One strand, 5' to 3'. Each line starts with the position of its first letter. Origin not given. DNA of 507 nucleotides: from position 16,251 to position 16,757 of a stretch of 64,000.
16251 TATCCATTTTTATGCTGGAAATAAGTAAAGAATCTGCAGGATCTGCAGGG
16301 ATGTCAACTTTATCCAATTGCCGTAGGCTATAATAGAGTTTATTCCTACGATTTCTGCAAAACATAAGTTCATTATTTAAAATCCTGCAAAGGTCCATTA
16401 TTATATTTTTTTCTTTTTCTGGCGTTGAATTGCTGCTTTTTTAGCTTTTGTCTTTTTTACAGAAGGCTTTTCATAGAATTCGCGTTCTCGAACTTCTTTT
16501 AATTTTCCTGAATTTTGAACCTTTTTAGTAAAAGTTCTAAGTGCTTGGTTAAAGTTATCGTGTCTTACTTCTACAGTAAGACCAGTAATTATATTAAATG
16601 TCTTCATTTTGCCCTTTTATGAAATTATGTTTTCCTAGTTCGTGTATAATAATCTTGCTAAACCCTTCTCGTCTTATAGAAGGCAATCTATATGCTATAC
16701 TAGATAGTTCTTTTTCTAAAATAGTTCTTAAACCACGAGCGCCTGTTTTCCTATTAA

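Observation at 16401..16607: Phage-encoded ribosomal protein bS21 translationally coupled to clpX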

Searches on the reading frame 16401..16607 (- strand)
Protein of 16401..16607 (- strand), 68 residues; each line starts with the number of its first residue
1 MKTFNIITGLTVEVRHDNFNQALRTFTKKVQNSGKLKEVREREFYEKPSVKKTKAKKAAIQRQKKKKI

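Call 3: search_protein_families(library=pfam, proteins=[window:16401-16607:-], max_evalue=0.01)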
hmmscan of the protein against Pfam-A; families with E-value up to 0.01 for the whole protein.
window:16401-16607:- (68 aa): 1 family
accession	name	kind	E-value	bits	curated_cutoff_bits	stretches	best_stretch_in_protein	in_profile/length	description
PF01165.25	Ribosomal_S21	-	1.1e-15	57.5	27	1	11-63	1-54/55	Ribosomal protein S21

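Call 4: search_protein_families(library=ncbifam, proteins=[window:16401-16607:-], max_evalue=0.01)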
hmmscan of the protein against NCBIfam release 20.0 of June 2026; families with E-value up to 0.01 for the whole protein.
window:16401-16607:- (68 aa): 1 family
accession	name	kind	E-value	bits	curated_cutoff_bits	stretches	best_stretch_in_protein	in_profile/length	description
TIGR00030.1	S21p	equivalog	3e-14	52.6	28.95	1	11-66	2-58/58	30S ribosomal protein S21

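Call 5: search_protein_families(library=phrogs, proteins=[window:16401-16607:-], max_evalue=0.01)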
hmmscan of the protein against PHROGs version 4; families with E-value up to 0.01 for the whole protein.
window:16401-16607:- (68 aa): 2 families
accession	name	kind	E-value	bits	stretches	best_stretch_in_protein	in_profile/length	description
phrog_21469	-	moron, auxiliary metabolic gene and host takeover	9.3e-16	58.8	1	13-67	6-60/71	ribosomal protein S21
phrog_30980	-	unknown function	0.0095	16.9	0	6-40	23-53/55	-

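Call 7: search_dna_similar(query=window:16401-16607:-, collection=phages, mode=protein, max_rows=40, max_evalue=0.001)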
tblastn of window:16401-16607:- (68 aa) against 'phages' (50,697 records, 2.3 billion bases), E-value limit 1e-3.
Records with a match: 21; places in all: 21; records where one place covers at least 80% of the query: 0.
Best place of each record, by identity: >=99% 6; 95-99% 4; <60% 11.
By first word of the organism name: Pseudomonas 10; Listeria 4; Pelagibacter 3; Staphylococcus 2; Salicola 1; Enterococcus 1.
By host as written in the record: Pseudomonas aeruginosa PAO1 5; Listeria monocytogenes 4; - 3; Candidatus Pelagibacter ubique HTCC1062 3; Pseudomonas aeruginosa 2; Staphylococcus aureus 2; Salicola sp. PV4 1; Enterococcus faecalis 1.
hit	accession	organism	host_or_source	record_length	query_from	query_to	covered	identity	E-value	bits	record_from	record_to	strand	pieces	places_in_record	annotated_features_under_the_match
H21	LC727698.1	Pseudomonas phage sp. 30-3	Pseudomonas aeruginosa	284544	1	50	74%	100.0%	6e-26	103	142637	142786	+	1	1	hypothetical protein | clpX: ATP-dependent Clp protease ATP-binding subunit ClpX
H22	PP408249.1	Pseudomonas phage vB_Pa-PAC2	Pseudomonas aeruginosa PAO1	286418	1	50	74%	100.0%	6e-26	103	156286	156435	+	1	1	30S ribosomal protein S21 | ATP-dependent Clp protease ATP-binding subunit ClpX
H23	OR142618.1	Pseudomonas phage Callisto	Pseudomonas aeruginosa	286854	1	50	74%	100.0%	6e-26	103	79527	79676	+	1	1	hypothetical protein | clpX: ATP-dependent Clp protease ATP-binding subunit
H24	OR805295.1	Pseudomonas phage Paride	Pseudomonas aeruginosa PAO1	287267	1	50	74%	100.0%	6e-26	103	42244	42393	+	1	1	ribosomal protein S21 | hypothetical protein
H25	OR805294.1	Pseudomonas phage Ettore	Pseudomonas aeruginosa PAO1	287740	1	50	74%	100.0%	6e-26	103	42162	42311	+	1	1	ribosomal protein S21 | hypothetical protein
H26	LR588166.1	Pseudomonas phage vB_PaeM_MIJ3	-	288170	1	50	74%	100.0%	6e-26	103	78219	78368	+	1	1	rpsU: 30S ribosomal protein S21 | clpX: ATP-dependent Clp protease ATP-binding subunit ClpX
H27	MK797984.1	Pseudomonas phage vB_PaeM_PA5oct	-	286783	1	50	74%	98.0%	2e-25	102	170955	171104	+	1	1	30S ribosomal protein S21 | ATP-dependent Clp protease ATP-binding subunit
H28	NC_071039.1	Pseudomonas phage vB_PaeM_PA5oct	-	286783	1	50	74%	98.0%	2e-25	102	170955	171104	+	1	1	ribosomal protein S21 | porphyrin biosynthesis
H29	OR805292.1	Pseudomonas phage Cassandra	Pseudomonas aeruginosa PAO1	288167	1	50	74%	98.0%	2e-25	102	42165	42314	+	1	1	ribosomal protein S21 | hypothetical protein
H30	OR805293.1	Pseudomonas phage Deifobo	Pseudomonas aeruginosa PAO1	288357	1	50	74%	98.0%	2e-25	102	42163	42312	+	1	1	ribosomal protein S21 | hypothetical protein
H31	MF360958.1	Salicola phage SCTP-2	Salicola sp. PV4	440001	7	49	63%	51.2%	1e-4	43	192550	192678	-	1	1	193: hypothetical protein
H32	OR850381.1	Staphylococcus phage SA 1298 Kay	Staphylococcus aureus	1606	11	50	59%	52.5%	3e-5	45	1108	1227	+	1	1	record has no annotation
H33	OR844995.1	Staphylococcus phage SA 1306 Kay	Staphylococcus aureus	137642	11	50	59%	52.5%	3e-5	45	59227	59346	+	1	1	record has no annotation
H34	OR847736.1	Listeria phage LM 4-11-1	Listeria monocytogenes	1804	11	50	59%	52.5%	1e-4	43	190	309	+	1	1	record has no annotation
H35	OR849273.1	Listeria phage LM 4-14-1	Listeria monocytogenes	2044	11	50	59%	52.5%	1e-4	43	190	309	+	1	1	record has no annotation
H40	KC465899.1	Pelagibacter phage HTVC008M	Candidatus Pelagibacter ubique HTCC1062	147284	7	49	63%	41.9%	2e-4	42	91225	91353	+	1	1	30S ribosomal protein S21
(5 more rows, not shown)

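Call 11: get_annotated_region(hit=H27, flank=6000)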
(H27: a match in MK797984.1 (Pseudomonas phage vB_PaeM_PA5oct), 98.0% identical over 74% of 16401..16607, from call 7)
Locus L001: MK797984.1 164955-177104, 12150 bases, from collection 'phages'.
description: Pseudomonas phage vB_PaeM_PA5oct, complete genome.
organism: Pseudomonas phage vB_PaeM_PA5oct (NCBI taxid 2163605)
taxonomy: Viruses; Duplodnaviria; Heunggongvirae; Uroviricota; Caudoviricetes; Arenbergviridae; Wroclawvirus; Wroclawvirus PA5oct
host: -; source: -; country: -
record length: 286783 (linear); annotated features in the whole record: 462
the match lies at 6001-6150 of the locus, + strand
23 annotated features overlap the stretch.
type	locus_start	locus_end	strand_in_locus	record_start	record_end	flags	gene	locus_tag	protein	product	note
CDS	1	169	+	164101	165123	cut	-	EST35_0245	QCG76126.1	putative baseplate hub sub and tail lysozyme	ESI-MS/MS; putative baseplate hub sub and tail lysozyme, muramoyl-pentapeptidase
CDS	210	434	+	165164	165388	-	-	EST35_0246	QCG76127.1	hypothetical protein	-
CDS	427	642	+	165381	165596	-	-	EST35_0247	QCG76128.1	hypothetical protein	-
CDS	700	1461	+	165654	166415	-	-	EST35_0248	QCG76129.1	metallophosphoesterase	-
CDS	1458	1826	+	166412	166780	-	-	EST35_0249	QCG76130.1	hypothetical protein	-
CDS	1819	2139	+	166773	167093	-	-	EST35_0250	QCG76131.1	hypothetical protein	-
CDS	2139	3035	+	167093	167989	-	-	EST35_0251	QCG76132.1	thymidylate synthase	ESI-MS/MS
CDS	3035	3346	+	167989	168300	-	-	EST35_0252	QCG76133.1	hypothetical protein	-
CDS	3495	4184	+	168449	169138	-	-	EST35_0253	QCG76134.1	GTP cyclohydrolase type 1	ESI-MS/MS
CDS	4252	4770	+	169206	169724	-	-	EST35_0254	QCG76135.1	6-carboxytetrahydropterin synthase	ESI-MS/MS; 6-carboxytetrahydropterin synthase, Queuosine biosynthesis QueD, PTPS-I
CDS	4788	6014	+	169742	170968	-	-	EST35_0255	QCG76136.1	ATP-dependent Clp protease ATP-binding subunit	ATP-dependent Clp protease ATP-binding subunit ClpX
CDS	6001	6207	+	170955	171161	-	-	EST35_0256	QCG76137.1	30S ribosomal protein S21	-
CDS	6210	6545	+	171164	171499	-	-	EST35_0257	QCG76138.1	hypothetical protein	-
CDS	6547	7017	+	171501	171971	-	-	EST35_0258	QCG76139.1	hypothetical protein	-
CDS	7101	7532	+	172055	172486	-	-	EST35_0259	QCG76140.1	heat shock protein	-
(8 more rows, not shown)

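Call 20: search_solved_structures(query=window:16401-16607:-, max_evalue=0.01, show_alignments=5)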
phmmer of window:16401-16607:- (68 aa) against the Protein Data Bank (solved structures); distinct sequences matched with E-value up to 0.01: 32.
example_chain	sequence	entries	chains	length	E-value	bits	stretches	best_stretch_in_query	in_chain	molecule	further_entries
5nd8_u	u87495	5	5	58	3.7e-10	42.7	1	11-63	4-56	30S ribosomal protein S21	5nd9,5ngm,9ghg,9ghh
10fz_U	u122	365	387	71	4.5e-10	42.5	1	13-66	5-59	Small ribosomal subunit protein bS21 | 30S ribosomal protein S21 | 30S ribosomal protein S2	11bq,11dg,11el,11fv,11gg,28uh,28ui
6fxc_Au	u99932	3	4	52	5.4e-10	42.2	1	12-61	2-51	30S ribosomal protein S21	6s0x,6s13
3j9z_SU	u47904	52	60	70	5.6e-10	42.2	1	14-66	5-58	30S ribosomal protein S21 | Small ribosomal subunit protein bS21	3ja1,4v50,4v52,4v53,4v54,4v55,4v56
23wi_u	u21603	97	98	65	7.4e-10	41.8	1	16-66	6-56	Small ribosomal subunit protein bS21 | 30S ribosomal protein S21 | Ribosomal protein S21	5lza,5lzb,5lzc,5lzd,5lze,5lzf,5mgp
4ybb_AU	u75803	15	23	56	2.1e-09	40.4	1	13-63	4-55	30S ribosomal protein S21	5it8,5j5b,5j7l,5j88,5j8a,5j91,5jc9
7qg8_v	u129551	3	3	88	2.5e-09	40.1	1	13-65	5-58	30S ribosomal protein S21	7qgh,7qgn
7qv1_b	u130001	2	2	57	2.7e-09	40.1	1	11-62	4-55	30S ribosomal protein S21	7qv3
6i7v_AU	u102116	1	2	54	2.9e-09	39.9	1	16-63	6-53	30S ribosomal protein S21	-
4v6y_AU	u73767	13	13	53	1e-08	38.2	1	14-61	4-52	30S ribosomal protein S21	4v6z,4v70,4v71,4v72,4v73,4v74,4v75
9hig_U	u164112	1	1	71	1.1e-08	38.1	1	13-66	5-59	Small ribosomal subunit protein bS21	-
8jsg_2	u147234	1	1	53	1.2e-08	38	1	13-60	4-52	Small ribosomal subunit protein bS21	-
6spe_u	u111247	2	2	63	1.5e-08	37.7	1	16-66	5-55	30S ribosomal protein S21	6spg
2ykr_U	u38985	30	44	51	1.6e-08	37.6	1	16-60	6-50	30S RIBOSOMAL PROTEIN S21 | 30S ribosomal protein S21 (Fragment)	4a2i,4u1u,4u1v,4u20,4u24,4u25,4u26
5myj_AU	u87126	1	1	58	1.8e-08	37.4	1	14-64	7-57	30S ribosomal protein S21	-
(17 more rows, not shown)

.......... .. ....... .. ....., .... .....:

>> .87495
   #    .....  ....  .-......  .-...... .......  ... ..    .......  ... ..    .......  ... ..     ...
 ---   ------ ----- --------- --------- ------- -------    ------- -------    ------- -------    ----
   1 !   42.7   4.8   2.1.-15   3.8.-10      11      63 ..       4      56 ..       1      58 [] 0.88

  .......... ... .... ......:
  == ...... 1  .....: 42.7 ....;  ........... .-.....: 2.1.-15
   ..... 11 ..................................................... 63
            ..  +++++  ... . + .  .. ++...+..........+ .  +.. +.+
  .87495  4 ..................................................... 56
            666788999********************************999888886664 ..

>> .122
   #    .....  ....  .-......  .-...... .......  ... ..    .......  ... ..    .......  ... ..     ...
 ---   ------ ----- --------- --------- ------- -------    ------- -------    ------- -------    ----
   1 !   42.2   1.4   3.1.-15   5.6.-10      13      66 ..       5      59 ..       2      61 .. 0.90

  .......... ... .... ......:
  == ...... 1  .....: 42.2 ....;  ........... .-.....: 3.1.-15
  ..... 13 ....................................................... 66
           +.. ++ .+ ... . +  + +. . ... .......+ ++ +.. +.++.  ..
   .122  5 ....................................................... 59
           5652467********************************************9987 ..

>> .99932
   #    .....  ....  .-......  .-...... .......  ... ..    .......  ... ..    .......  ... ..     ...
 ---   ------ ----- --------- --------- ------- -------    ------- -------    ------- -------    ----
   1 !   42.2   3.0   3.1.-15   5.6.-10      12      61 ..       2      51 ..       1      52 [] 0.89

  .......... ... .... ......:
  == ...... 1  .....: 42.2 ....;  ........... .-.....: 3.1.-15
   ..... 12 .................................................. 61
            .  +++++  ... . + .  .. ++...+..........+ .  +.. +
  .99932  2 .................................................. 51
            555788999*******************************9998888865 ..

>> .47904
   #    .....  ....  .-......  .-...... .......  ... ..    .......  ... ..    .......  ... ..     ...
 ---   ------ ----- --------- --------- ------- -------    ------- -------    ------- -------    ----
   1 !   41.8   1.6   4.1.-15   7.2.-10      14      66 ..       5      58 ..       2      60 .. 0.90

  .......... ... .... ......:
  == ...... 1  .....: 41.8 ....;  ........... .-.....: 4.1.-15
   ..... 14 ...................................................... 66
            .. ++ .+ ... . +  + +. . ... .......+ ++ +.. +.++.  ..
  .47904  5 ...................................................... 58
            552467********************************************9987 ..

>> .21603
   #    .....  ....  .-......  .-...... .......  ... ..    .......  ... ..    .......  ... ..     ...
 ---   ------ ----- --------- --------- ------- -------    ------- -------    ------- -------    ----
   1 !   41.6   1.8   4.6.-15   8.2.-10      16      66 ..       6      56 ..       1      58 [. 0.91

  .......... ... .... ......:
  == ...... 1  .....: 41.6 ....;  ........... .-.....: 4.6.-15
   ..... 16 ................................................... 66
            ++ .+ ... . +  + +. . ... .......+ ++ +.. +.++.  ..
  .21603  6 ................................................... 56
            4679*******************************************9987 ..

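Call 21: find_homologous_proteins(query=window:16401-16607:-, max_evalue=0.001)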
Query window:16401-16607:- (68 aa): 4 proteins with E <= 0.001 among 4 candidates.
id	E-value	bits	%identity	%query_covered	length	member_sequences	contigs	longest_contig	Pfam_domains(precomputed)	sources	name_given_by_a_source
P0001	2.0e-34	133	100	100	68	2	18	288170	PF01165.26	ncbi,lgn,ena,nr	ncbi:hypothetical protein RVBP17_1660 [Pseudomonas phage sp. 30-3]|nr:hypothetical protein GBBBJNDB_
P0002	9.6e-18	81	65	99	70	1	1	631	PF01165.26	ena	-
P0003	7.0e-10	56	55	96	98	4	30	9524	PF01165.26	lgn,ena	-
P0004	1.3e-9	55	55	96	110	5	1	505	PF01165.26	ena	-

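Call 23: find_encoding_contigs(protein=P0003, flank=8000, max_places=6)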
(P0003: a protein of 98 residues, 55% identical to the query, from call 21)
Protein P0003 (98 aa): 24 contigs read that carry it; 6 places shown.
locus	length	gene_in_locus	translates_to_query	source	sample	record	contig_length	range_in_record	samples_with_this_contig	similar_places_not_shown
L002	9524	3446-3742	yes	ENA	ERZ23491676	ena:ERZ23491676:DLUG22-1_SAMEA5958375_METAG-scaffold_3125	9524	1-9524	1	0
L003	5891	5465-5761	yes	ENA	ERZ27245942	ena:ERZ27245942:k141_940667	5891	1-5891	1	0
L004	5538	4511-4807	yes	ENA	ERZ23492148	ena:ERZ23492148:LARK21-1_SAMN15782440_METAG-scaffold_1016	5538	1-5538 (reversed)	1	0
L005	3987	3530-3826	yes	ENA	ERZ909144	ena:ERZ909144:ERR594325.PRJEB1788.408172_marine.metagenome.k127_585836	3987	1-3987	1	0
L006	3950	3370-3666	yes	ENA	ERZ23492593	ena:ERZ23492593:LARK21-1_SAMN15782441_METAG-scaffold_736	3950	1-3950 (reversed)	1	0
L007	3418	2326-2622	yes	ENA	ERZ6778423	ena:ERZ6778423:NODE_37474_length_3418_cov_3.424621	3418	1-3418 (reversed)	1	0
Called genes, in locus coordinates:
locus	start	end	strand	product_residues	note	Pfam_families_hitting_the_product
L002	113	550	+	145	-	-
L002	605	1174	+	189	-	PF07486:Hydrolase_2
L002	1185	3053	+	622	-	-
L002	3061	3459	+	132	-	-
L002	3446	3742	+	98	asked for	PF01165:Ribosomal_S21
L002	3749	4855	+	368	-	PF00478:IMPDH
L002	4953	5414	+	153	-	PF00011:HSP20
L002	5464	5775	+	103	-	PF02617:ClpS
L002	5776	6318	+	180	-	PF01126:Heme_oxygenase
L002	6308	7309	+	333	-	PF00795:CN_hydrolase (weak)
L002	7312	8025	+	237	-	PF05996:Fe_bilin_red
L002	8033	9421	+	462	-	-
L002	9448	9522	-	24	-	?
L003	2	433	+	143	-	?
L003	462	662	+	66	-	-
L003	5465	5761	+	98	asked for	PF01165:Ribosomal_S21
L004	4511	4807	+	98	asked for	PF01165:Ribosomal_S21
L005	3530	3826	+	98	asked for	PF01165:Ribosomal_S21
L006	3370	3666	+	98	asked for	PF01165:Ribosomal_S21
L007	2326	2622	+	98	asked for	PF01165:Ribosomal_S21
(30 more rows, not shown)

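Call 24: find_related_loci(query=window:16401-16607:-, collection=viral_contigs, flank=6000)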
Query window:16401-16607:- (68 aa) in viral_contigs; peptide patterns used: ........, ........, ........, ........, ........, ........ (x = any residue, [..] = any of these).
71 stretches matched a pattern; 56 encode a relative of the query (tblastn E <= 1e-3); 56 distinct loci.
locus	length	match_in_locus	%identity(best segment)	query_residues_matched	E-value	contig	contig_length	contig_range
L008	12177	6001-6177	59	9-67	1e-20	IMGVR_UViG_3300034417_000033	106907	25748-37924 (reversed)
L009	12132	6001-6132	61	7-50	6e-14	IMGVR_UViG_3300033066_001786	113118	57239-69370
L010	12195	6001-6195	40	4-68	3e-10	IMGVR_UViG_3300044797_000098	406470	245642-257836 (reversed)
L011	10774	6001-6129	49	10-52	7e-10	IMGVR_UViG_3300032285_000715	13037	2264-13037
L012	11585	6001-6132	52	19-64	3e-9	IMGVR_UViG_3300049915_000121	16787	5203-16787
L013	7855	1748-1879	52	19-64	3e-9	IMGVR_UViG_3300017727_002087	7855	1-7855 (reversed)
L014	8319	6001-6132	52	19-64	3e-9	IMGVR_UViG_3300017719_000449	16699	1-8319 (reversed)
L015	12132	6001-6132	52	19-64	3e-9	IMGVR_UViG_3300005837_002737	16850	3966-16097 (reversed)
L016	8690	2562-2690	47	10-52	6e-9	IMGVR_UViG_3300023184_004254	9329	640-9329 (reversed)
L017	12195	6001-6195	34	4-68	1e-8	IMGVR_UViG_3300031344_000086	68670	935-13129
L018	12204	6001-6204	38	1-68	2e-8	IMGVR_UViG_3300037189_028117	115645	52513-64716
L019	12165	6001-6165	40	11-65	2e-8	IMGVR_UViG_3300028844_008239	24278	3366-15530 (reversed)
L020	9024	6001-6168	45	10-65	3e-8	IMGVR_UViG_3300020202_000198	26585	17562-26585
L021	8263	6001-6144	52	12-59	4e-8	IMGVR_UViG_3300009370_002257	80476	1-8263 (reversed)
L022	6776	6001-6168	45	10-65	9e-8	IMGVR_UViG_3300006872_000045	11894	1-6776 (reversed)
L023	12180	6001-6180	40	4-62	2e-7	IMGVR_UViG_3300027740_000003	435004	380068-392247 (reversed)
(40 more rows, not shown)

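Call 31: find_related_loci(query=window:16401-16607:-, collection=genome_contigs, flank=3000)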
Query window:16401-16607:- (68 aa) in genome_contigs; peptide patterns used: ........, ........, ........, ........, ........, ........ (x = any residue, [..] = any of these).
600 stretches matched a pattern (row limit reached: there are more); 553 encode a relative of the query (tblastn E <= 1e-3); the best 80 are kept; 80 distinct loci.
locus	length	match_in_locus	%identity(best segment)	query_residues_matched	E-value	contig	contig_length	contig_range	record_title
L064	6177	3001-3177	53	7-65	1e-15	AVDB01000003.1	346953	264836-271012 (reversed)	Rhodobacteraceae bacterium HIMB11 HIMB11_contig28.3, whole genome shotgun sequence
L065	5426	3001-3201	48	2-65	6e-15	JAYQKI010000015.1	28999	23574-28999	MAG: Candidatus Salinivivens marinus isolate SD4487_NP_concoct_bins.tsv.189 contig_8275_pilon, whole genome shotgun sequ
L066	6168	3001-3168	54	10-65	5e-14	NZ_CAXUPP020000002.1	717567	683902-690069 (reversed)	Pararhizobium sp. LjRoot238 LJR238c2, whole genome shotgun sequence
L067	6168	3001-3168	54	10-65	6e-14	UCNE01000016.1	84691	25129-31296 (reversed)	Rhizobiales bacterium isolate R129_K genome assembly, contig: contig_16, whole genome shotgun sequence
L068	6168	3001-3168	54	10-65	7e-14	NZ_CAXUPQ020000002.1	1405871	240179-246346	Pararhizobium sp. LjRoot255 LJR255c2, whole genome shotgun sequence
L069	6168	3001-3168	54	10-65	6e-14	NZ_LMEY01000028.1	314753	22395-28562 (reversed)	Rhizobium sp. Root1334 contig_5, whole genome shotgun sequence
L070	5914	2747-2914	54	10-65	6e-14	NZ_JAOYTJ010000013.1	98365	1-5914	Pararhizobium sp. BT-229 BT.229_ctg014, whole genome shotgun sequence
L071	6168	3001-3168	54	10-65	7e-14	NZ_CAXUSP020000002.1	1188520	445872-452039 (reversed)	Pararhizobium sp. LjRoot235 LJR235c2, whole genome shotgun sequence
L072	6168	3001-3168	54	10-65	8e-14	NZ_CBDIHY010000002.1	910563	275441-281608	MAG: Pararhizobium sp. isolate 96438dff-7fe1-42bd-91c1-dbcce6d38b4d chromosome_2, whole genome shotgun sequence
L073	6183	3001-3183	44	5-65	1e-12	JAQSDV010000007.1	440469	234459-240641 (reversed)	MAG: bacterium isolate D1-2020 MAG006 NODE_8_length_440469_cov_29.477131, whole genome shotgun sequence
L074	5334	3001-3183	44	5-65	1e-12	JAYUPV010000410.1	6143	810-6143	MAG: Alphaproteobacteria bacterium isolate GL11_Down_metabinner_1 GL11_Down_metabinner_1_409, whole genome shotgun seque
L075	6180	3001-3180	47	6-65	1e-12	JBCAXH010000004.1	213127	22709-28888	MAG: Pseudomonadota bacterium isolate J06555_14 NODE_4_length_213127_cov_24.340894, whole genome shotgun sequence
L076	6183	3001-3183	46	5-65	2e-12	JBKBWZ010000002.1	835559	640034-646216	MAG: Alphaproteobacteria bacterium isolate 21H_022.bin.44 NODE_3_length_835559_cov_9.415329, whole genome shotgun sequen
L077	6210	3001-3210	43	3-65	2e-12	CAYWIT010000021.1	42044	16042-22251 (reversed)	MAG TPA_asm: uncultured Rhodospirillaceae bacterium isolate SRP263991_co5_116 genome assembly, contig: NODE_1929_length_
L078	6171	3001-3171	46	9-65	2e-12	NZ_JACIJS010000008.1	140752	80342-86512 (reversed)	Rubricella aquisinus strain DSM 103377 Ga0373370_08, whole genome shotgun sequence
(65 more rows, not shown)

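Call 32: get_annotated_region(hit=H31, flank=5000)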
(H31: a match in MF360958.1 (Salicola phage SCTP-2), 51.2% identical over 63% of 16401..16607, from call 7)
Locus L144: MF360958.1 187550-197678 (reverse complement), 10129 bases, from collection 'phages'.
description: Salicola phage SCTP-2, complete genome.
organism: Salicola phage SCTP-2 (NCBI taxid 2015814)
taxonomy: Viruses; Duplodnaviria; Heunggongvirae; Uroviricota; Caudoviricetes
host: Salicola sp. PV4; source: solar saltern; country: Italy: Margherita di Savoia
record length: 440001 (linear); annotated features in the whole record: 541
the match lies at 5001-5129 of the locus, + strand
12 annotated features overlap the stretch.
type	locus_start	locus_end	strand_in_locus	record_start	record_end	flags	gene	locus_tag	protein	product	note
CDS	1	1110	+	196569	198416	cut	197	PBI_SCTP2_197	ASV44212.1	DNA topoisomerase II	DNA topoisomerase II (T4gp39+gp60 homologue)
CDS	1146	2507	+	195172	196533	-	196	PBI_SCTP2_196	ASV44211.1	DNA topoisomerase II subunit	DNA topoisomerase II subunit (T4gp52 homologue)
CDS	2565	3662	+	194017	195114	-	195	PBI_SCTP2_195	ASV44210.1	hypothetical protein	-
CDS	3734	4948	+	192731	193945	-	194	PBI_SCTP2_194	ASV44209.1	ATP-dependent Clp protease ATP-binding subunit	ATP-dependent Clp protease ATP-binding subunit ClpX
CDS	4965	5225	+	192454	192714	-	193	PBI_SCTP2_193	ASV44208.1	hypothetical protein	-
CDS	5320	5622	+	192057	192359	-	192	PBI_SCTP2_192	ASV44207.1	ATP-dependent Clp protease adaptor protein-like protein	ATP-dependent Clp protease adaptor protein ClpS homologue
CDS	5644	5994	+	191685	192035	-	191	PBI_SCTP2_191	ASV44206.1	hypothetical protein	-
CDS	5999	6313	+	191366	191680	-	190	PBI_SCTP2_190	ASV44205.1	hypothetical protein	-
CDS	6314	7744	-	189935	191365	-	189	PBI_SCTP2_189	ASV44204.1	hypothetical protein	-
CDS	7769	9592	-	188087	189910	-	188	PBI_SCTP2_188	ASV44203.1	hypothetical protein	-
CDS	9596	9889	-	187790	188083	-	187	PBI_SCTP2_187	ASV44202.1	hypothetical protein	-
CDS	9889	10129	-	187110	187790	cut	186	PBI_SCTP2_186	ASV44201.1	hypothetical protein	-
